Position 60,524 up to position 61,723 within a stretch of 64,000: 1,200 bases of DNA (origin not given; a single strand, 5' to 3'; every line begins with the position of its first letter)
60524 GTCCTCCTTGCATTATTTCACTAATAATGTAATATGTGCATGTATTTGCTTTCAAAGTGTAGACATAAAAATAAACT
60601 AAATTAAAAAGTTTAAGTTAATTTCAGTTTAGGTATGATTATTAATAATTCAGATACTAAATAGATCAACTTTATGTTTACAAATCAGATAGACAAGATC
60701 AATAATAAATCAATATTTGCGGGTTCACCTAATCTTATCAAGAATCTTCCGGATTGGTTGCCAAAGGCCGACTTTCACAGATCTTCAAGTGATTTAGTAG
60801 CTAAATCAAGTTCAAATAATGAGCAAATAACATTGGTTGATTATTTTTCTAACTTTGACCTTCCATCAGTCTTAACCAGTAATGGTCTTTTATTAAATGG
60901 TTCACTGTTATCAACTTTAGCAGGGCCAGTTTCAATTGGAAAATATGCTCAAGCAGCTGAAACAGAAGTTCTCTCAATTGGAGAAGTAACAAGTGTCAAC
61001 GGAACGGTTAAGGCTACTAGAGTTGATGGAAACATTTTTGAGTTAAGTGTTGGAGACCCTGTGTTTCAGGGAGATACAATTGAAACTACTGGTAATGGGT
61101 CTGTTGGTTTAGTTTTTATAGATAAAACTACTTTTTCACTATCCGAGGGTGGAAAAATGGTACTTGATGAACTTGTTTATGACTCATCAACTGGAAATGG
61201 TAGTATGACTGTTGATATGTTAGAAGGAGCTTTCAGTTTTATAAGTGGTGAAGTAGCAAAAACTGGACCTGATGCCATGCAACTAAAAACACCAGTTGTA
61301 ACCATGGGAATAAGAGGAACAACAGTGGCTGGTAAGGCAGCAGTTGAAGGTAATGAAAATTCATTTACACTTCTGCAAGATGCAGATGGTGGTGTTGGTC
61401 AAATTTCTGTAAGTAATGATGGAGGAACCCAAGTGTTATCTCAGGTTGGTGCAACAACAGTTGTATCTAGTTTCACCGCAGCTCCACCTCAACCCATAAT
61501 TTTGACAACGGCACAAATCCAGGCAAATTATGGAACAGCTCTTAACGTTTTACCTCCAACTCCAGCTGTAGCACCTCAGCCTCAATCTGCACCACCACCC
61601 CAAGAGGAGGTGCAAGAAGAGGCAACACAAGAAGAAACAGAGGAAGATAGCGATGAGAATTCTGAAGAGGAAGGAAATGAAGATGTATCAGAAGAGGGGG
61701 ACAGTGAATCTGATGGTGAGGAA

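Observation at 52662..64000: One translationally coupled gene string joins a cNMP make/break module to a dedicated type I secretion system with two giant FecR-headed substrates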

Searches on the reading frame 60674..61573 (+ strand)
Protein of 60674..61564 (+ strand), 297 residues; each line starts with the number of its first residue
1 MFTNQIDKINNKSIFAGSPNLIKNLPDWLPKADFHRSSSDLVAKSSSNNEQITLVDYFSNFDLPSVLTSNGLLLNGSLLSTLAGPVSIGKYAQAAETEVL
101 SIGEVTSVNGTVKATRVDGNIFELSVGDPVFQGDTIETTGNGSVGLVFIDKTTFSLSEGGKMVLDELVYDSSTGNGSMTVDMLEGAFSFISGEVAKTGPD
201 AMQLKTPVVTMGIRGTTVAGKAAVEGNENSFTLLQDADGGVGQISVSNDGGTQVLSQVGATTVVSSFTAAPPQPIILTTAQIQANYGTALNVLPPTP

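Call 22: find_homologous_proteins(query=window:60674-61564:+, max_evalue=0.001)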
Query seq(297 aa) (297 aa): 135 proteins with E <= 0.001 among 2149 candidates; the best 120 are listed.
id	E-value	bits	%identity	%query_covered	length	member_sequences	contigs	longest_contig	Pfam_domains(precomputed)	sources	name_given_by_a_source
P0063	1.1e-170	584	92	100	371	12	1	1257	PF04773.19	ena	-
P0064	4.8e-168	576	91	100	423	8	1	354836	PF04773.19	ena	-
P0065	2.0e-142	492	78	100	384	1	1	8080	PF04773.19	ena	-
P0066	2.8e-134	465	75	100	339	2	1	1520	PF04773.19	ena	-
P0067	4.2e-134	464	73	99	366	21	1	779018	PF04773.19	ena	-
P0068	1.7e-133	462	73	100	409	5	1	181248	PF04773.19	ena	-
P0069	6.0e-133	461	75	95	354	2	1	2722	-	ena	-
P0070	6.8e-133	460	73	100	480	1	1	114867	PF04773.19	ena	-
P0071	2.1e-132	459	71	99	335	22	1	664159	PF04773.19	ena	-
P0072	2.8e-131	455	74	96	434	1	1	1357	PF04773.19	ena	-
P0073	1.4e-130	453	73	95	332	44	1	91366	PF04773.19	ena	-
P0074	1.6e-130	453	72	100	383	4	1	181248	-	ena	-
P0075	8.7e-130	450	71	98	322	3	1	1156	PF04773.19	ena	-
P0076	1.5e-129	449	71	100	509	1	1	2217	PF00120.30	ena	-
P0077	2.9e-129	448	74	96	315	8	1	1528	PF04773.19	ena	-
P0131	1.2e-67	246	47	92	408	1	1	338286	-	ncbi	ncbi:MAG: hypothetical protein RLP27_01890 [Rhodospirillales bacterium]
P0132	3.4e-67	245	46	92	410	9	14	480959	PF04773.19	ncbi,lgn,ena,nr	ncbi:MAG: hypothetical protein CMF68_11680 [Magnetovibrio sp.]|nr:hypothetical protein [Magnetovibri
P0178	1.9e-38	151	40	76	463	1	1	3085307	PF04773.19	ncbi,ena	-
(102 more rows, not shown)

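Call 23: find_encoding_contigs(protein=P0132, flank=10000, max_places=2)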
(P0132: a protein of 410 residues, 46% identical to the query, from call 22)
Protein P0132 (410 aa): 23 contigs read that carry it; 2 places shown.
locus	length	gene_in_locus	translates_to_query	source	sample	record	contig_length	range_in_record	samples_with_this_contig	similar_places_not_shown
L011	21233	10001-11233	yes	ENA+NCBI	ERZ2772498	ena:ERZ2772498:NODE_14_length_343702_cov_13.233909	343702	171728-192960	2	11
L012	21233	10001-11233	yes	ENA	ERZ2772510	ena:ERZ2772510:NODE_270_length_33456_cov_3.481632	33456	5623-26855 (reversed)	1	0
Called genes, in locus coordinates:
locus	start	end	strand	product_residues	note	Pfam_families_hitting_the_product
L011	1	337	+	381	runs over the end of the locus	PF00266:Aminotran_5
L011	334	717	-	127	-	PF00072:Response_reg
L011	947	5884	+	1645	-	PF12860:PAS_7, PF00989:PAS, PF08448:PAS_4, PF12860:PAS_7, PF08448:PAS_4, PF13426:PAS_9, PF12860:PAS_7, PF00512:HisKA, +6 more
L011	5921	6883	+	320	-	PF00072:Response_reg, PF00990:GGDEF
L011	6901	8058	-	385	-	PF02771:Acyl-CoA_dh_N, PF02770:Acyl-CoA_dh_M, PF00441:Acyl-CoA_dh_1, PF08028:Acyl-CoA_dh_2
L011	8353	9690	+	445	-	PF02321:OEP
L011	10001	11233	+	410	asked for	PF04773:FecR (weak)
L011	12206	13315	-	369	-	PF13310:Virulence_RhuM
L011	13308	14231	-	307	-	PF12760:Zn_ribbon_IS1595, PF12762:DDE_Tnp_IS1595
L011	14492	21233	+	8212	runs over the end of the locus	-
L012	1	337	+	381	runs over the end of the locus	PF00266:Aminotran_5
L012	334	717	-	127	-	PF00072:Response_reg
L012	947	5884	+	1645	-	PF12860:PAS_7, PF00989:PAS, PF08448:PAS_4, PF12860:PAS_7, PF08448:PAS_4, PF13426:PAS_9, PF12860:PAS_7, PF00512:HisKA, +6 more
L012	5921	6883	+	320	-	PF00072:Response_reg, PF00990:GGDEF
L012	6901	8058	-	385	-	PF02771:Acyl-CoA_dh_N, PF02770:Acyl-CoA_dh_M, PF00441:Acyl-CoA_dh_1, PF08028:Acyl-CoA_dh_2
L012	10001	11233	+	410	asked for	PF04773:FecR (weak)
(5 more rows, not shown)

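Call 24: find_encoding_contigs(protein=P0178, flank=10000, max_places=2)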
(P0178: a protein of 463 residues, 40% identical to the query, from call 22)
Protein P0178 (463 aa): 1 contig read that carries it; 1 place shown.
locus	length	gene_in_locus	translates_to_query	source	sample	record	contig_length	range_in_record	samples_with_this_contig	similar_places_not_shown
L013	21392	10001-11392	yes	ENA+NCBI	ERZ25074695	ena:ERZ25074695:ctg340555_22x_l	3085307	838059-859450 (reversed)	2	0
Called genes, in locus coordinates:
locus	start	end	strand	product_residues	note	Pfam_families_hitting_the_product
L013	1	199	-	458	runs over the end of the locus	PF03721:UDPG_MGDP_dh_N, PF00984:UDPG_MGDP_dh, PF03720:UDPG_MGDP_dh_C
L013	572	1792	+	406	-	PF13506:Glyco_transf_21, PF00535:Glycos_transf_2, PF13641:Glyco_tranf_2_3, PF03142:Chitin_synth_2, PF13632:Glyco_trans_2_3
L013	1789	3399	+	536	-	-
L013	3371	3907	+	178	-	-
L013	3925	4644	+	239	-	-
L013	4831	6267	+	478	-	PF02321:OEP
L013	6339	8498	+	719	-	PF00664:ABC_membrane, PF00005:ABC_tran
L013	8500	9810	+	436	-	PF25919:BSH_CusB (faint), PF00364:Biotin_lipoyl (faint), PF25917:BSH_RND (weak), PF25973:BSH_CzcB (weak), PF25984:BSH_YknX (weak), PF25994:HH_AprE, PF26002:Beta-barrel_AprE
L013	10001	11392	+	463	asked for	PF04773:FecR (weak)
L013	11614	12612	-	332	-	-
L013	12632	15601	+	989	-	PF10633:NPCBM_assoc (faint), PF17803:Cadherin_4 (weak)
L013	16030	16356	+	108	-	PF17803:Cadherin_4 (weak), PF17892:Cadherin_5, PF17963:Big_9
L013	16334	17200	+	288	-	-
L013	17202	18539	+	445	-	PF20142:Scaffold, PF01471:PG_binding_1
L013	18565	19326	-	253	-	PF07848:PaaX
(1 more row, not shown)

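Call 25: find_encoding_contigs(protein=P0131, flank=10000, max_places=2)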
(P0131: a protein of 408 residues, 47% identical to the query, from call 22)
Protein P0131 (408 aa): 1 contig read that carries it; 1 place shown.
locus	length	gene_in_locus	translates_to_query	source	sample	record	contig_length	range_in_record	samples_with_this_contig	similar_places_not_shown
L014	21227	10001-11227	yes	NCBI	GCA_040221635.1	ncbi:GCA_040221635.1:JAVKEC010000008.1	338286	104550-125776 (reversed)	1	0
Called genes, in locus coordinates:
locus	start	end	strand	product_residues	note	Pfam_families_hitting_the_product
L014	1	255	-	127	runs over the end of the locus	PF00072:Response_reg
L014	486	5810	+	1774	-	PF02743:dCache_1, PF12860:PAS_7, PF08448:PAS_4, PF12860:PAS_7, PF08448:PAS_4, PF12860:PAS_7, PF00512:HisKA, PF02518:HATPase_c, +7 more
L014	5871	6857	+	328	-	PF00072:Response_reg, PF00990:GGDEF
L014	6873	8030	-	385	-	PF02771:Acyl-CoA_dh_N, PF02770:Acyl-CoA_dh_M, PF00441:Acyl-CoA_dh_1, PF08028:Acyl-CoA_dh_2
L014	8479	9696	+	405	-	PF02321:OEP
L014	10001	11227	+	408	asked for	-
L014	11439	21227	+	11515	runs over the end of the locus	-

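Call 33: find_related_loci(query=A3, collection=genome_contigs, flank=10000)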
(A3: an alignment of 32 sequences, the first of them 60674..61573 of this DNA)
Query A3 (300 aa) in genome_contigs; peptide patterns used: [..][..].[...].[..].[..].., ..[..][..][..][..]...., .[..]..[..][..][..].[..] (x = any residue, [..] = any of these).
600 stretches matched a pattern (row limit reached: there are more); 519 encode a relative of the query (tblastn E <= 1e-3); the best 80 are kept; 79 distinct loci.
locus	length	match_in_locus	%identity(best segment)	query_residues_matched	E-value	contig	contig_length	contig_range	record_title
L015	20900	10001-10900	98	1-300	0e+0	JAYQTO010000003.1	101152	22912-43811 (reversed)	MAG: Alphaproteobacteria bacterium isolate SD3109_NP_metabat_bins_2.tsv.358 contig_12982_pilon, whole genome shotgun seq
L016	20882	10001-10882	70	1-293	1e-133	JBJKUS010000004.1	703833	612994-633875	MAG: Alphaproteobacteria bacterium isolate LRMED-289 Alphaproteobacteria-LRMED-289-C4, whole genome shotgun sequence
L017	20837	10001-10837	71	14-293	4e-126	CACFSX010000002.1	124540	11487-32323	uncultured Alphaproteobacteria bacterium isolate AG-908-P05 genome assembly, contig: AG-908-P05_NODE_2, whole genome sho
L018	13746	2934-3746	74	22-293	7e-123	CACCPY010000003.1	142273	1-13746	uncultured Alphaproteobacteria bacterium isolate AG-901-J22 genome assembly, contig: AG-901-J22_NODE_3, whole genome sho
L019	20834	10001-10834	48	22-297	2e-77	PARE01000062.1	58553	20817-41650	MAG: Magnetovibrio sp. isolate SP115 159163, whole genome shotgun sequence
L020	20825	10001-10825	46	24-297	1e-73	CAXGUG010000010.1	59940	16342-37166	MAG TPA_asm: uncultured Rhodospirillaceae bacterium isolate ERR594286_binner23_Refined_27 genome assembly, contig: ERZ11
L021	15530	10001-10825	46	24-297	6e-72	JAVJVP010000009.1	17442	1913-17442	MAG: Rhodospirillales bacterium isolate C2-GNP5-11 k141_33771, whole genome shotgun sequence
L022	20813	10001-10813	44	28-297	5e-70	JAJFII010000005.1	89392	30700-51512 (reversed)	MAG: Rhodospirillales bacterium isolate OFTM193 OFTM193_4, whole genome shotgun sequence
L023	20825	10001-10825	44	28-297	4e-70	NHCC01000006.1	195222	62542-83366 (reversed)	MAG: Rhodospirillaceae bacterium TMED23 52561, whole genome shotgun sequence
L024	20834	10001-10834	44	28-293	6e-69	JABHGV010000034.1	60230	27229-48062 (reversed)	MAG: Rhodospirillaceae bacterium isolate SI037_bin24 k141_1346168, whole genome shotgun sequence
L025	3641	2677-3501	46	27-298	1e-68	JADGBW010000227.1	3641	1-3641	MAG: Magnetococcales bacterium isolate nwagbin5 nwag_bin5_NODE_5932_length_3641_cov_3.770496, whole genome shotgun seque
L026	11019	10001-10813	46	28-293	1e-68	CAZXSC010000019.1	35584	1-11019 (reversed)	MAG TPA_asm: uncultured Rhodospirillaceae bacterium isolate SRP077602_co4_671 genome assembly, contig: NODE_1828_length_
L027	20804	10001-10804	46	27-294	7e-68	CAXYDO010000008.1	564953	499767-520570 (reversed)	MAG: uncultured Alphaproteobacteria bacterium isolate FRAM_RAS_F4_11_2016-MAG_9 genome assembly, contig: FRAM_RAS_F4_11_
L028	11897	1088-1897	44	28-287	2e-66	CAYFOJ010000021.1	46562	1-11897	MAG TPA_asm: uncultured Thalassospiraceae bacterium isolate ERP019367_co1_49 genome assembly, contig: NODE_846_length_46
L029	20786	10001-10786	46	31-298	1e-64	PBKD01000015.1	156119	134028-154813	MAG: Rhodospirillaceae bacterium isolate SP279 MHASMcontig_3061582, whole genome shotgun sequence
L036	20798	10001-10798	43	27-291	7e-61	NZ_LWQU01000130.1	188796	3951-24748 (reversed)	Magnetospirillum moscoviense strain BB-1 NODE_2_length_188796_cov_103.308_ID_3855, whole genome shotgun sequence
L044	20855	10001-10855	40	16-300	4e-57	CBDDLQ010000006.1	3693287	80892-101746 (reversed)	MAG: Terasakiella sp. isolate f784e564-dca8-4b4c-b95b-a58e0f5f8b95 genome assembly, contig: contig_6, whole genome shotg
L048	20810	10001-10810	40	28-294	4e-55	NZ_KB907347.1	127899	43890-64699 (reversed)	Novispirillum itersonii subsp. itersonii ATCC 12639 G365DRAFT_scaffold00011.11, whole genome shotgun sequence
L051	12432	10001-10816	41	25-294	2e-54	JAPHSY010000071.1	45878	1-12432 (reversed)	MAG: Magnetovibrio sp. isolate N3S-Bin_6 c_000000760162, whole genome shotgun sequence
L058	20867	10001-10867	38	29-294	8e-53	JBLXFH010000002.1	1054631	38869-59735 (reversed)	MAG: Rhodospirillales bacterium isolate ET02-11 T02maxbin_out.044_metabat.1RE.5K@2, whole genome shotgun sequence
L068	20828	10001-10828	38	29-294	3e-50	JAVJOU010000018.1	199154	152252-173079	MAG: Rhodospirillales bacterium isolate A1-SPW-30 k141_31904, whole genome shotgun sequence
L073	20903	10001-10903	38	25-297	5e-49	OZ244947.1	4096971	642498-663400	MAG: Rhodospirillales bacterium isolate 685544e8-54a0-4504-9ca6-f21ab3b9bd35 genome assembly, chromosome: 1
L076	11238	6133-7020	37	14-294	3e-48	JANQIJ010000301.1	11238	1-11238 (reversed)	MAG: Rhodospirillales bacterium isolate PL24a_bin.49 k99_1073997, whole genome shotgun sequence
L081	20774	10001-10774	36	27-289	4e-48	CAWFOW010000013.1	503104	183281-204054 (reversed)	MAG: uncultured Alphaproteobacteria bacterium isolate MFD05684.bin.1.40 genome assembly, contig: contig_80236, whole gen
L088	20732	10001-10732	39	31-276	6e-46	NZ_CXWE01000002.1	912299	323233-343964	Roseibium album strain CECT 5095, whole genome shotgun sequence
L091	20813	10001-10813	37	10-281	3e-46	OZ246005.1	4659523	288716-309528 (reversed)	MAG: Roseibium sp. isolate 571153a5-cff4-44d7-992a-ac6b2d4dc168 genome assembly, chromosome: 1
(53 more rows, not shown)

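Call 40: predict_structure(alignment_id=A3)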
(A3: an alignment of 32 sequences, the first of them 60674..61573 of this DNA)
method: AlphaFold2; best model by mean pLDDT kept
length: 300 residues; sequences in the alignment: 32
mean_pLDDT: 87.3   pTM: 0.84
mean pLDDT of the five models: 87.3, 86.0, 84.4, 84.1, 84.1
residues with pLDDT >= 90: 193; 70-90: 79; 50-70: 15; < 50: 13
segments of 3 or more residues with pLDDT < 50: 1-9, 94-96
pLDDT, mean of each block of 10 residues (from residue 1): 41 75 90 91 89 92 90 92 81 57 95 92 96 94 95 94 93 91 94 86 93 90 81 88 92 94 91 95 91 73
secondary structure, 60 per line:
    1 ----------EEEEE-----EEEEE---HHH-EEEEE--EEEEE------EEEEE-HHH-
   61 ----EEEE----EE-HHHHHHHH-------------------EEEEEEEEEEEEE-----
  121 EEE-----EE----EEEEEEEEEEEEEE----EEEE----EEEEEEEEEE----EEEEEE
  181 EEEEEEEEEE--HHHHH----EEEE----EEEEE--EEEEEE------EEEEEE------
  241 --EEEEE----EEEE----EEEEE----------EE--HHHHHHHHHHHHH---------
elements in order: E11-15 E21-25 E33-37 E40-44 E51-55 E65-68 H76-83 E103-115 E121-123 E135-148 E153-156 E161-170 E175-190 H193-197 E202-205 E210-214 E217-222 E229-234 E243-247 E252-255 E260-264 H279-291

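Call 42: search_protein_families(library=pfam, proteins=[L027:17182-19608:+, L088:13937-16153:+, L091:16645-18858:+, L081:7722-9545:-, L016:18998-20881:-, L018:11504-13744:-], max_evalue=0.001)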
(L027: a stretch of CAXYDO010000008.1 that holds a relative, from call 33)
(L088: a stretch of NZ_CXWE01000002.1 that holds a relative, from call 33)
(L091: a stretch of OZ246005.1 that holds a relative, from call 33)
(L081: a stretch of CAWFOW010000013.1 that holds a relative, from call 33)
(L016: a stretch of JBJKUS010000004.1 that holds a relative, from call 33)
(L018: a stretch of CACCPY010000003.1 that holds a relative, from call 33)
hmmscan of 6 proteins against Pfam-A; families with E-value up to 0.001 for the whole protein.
L027:17182-19608:+ (808 aa): 2 families
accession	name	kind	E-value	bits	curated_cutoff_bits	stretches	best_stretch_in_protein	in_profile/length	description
PF05226.16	CHASE2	-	2e-49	168.9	26.3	1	53-433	4-252/257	CHASE2 domain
PF00211.25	Guanylate_cyc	-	3.8e-17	62.9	21.9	1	536-714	8-175/183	Adenylate and Guanylate cyclase catalytic domain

L088:13937-16153:+ (738 aa): 2 families
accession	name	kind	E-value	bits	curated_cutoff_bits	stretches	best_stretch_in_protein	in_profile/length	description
PF05226.16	CHASE2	-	9.9e-57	192.9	26.3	1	22-369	2-255/257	CHASE2 domain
PF00211.25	Guanylate_cyc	-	3.4e-18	66.3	21.9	1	468-652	7-177/183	Adenylate and Guanylate cyclase catalytic domain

L091:16645-18858:+ (737 aa): 2 families
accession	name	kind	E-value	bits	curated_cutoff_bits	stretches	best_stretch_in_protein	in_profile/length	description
PF05226.16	CHASE2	-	3.8e-56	190.9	26.3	1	24-369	4-255/257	CHASE2 domain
PF00211.25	Guanylate_cyc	-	1.4e-20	74.1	21.9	1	468-649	7-175/183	Adenylate and Guanylate cyclase catalytic domain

L081:7722-9545:- (607 aa): 2 families
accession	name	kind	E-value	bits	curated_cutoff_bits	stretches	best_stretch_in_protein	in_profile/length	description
PF05226.16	CHASE2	-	3e-56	191.3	26.3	1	32-376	4-252/257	CHASE2 domain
PF00211.25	Guanylate_cyc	-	1.2e-06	28.6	21.9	1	476-562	7-93/183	Adenylate and Guanylate cyclase catalytic domain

L016:18998-20881:- (627 aa): 2 families
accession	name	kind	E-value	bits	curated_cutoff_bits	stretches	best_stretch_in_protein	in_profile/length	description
PF05226.16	CHASE2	-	2.4e-25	90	26.3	1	35-200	101-229/257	CHASE2 domain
PF00211.25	Guanylate_cyc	-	1.4e-19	70.8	21.9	1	356-544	6-180/183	Adenylate and Guanylate cyclase catalytic domain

L018:11504-13744:- (746 aa): 2 families
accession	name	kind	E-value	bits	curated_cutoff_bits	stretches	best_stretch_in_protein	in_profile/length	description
PF05226.16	CHASE2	-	2.7e-44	152.1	26.3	1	15-319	34-229/257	CHASE2 domain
PF00211.25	Guanylate_cyc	-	4.4e-20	72.5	21.9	1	475-663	6-180/183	Adenylate and Guanylate cyclase catalytic domain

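Call 44: fold_search(model_id=the predicted structure, library=pdb)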
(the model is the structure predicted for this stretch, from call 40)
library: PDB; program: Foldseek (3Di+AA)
matches with E <= 10: 532; with E <= 0.001: 5
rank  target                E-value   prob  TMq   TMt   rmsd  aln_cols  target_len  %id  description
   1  4m0n                  2.1e-05  1.00  0.37  0.51   3.9       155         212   15  Crystal structure of a putative anti-sigma factor (BDI_1681) from Parabacteroides distasonis ATCC 8503 at 1.65 A resolut (released 2013-10-16)
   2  4m0h_B                3.1e-05  1.00  0.36  0.50   4.1       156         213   14  Crystal structure of a putative anti-sigma factor (BDI_1681) from Parabacteroides distasonis ATCC 8503 at 2.50 A resol (released 2013-10-16)
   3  4m0h_A                8.0e-05  1.00  0.40  0.54   2.9       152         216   15  Crystal structure of a putative anti-sigma factor (BDI_1681) from Parabacteroides distasonis ATCC 8503 at 2.50 A resol (released 2013-10-16)
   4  6ovk_R                9.0e-05  1.00  0.36  0.50   4.1       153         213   12  Crystal Structure of the Pseudomonas capeferrum Anti-sigma Regulator PupR C-terminal Cell-surface Signaling Domain in  (released 2020-03-04)
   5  5ix9_MODEL_1_A        5.1e-04  1.00  0.20  0.78   0.9        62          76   34  Cell surface anchoring domain (released 2017-06-28)
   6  6ren_B                1.4e-02  0.08  0.12  0.13  17.3       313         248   10  Crystal structure of 3fPizza6-SH with Zn2+ (released 2019-07-31)
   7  9p6c_B                2.3e-02  1.00  0.21  0.38   3.1        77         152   18  RTX domain block V of adenylate cyclase toxin with mutations D1533N, A1542N, D1560N, S1569N, D1587N, H1598N, H1608N (released 2025-12-24)
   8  9p0c_A                2.7e-02  1.00  0.20  0.33   3.4        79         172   16  Crystal structure of Ca2+-bound RTX domain block V of adenylate cyclase toxin from Bordetella pertussis (released 2026-01-07)
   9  5cvw                  4.3e-02  1.00  0.20  0.38   3.1        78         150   15  CRYSTAL STRUCTURE OF RTX DOMAIN BLOCK V OF ADENYLATE CYCLASE TOXIN FROM BORDETELLA PERTUSSIS (released 2015-09-09)
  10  9p6c_A                5.3e-02  0.98  0.19  0.34   6.9        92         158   18  RTX domain block V of adenylate cyclase toxin with mutations D1533N, A1542N, D1560N, S1569N, D1587N, H1598N, H1608N (released 2025-12-24)
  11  7cqy_E                5.3e-02  0.09  0.15  0.11  17.4       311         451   10  Tetrathionate hydrolase from Acidithiobacillus ferrooxidans mutant - D325N (released 2021-01-27)
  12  3ww9                  5.3e-02  0.08  0.13  0.14  16.2       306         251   10  Crystal structure of the computationally designed Pizza6 protein (released 2014-10-08)
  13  4cy1_B                6.3e-02  0.09  0.16  0.16  14.2       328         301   11  Crystal structure of the KANSL1-WDR5 complex. (released 2014-05-14)
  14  8hmc_B                6.3e-02  0.04  0.10  0.04  18.8       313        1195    8  base module state 1 of Tetrahymena IFT-A (released 2023-06-14)
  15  7zph                  7.1e-02  0.05  0.12  0.13  16.3       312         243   11  Crystal structure of Pizza6-TNK-RSH with Silicotungstic Acid (STA) polyoxometalate (released 2023-05-10)
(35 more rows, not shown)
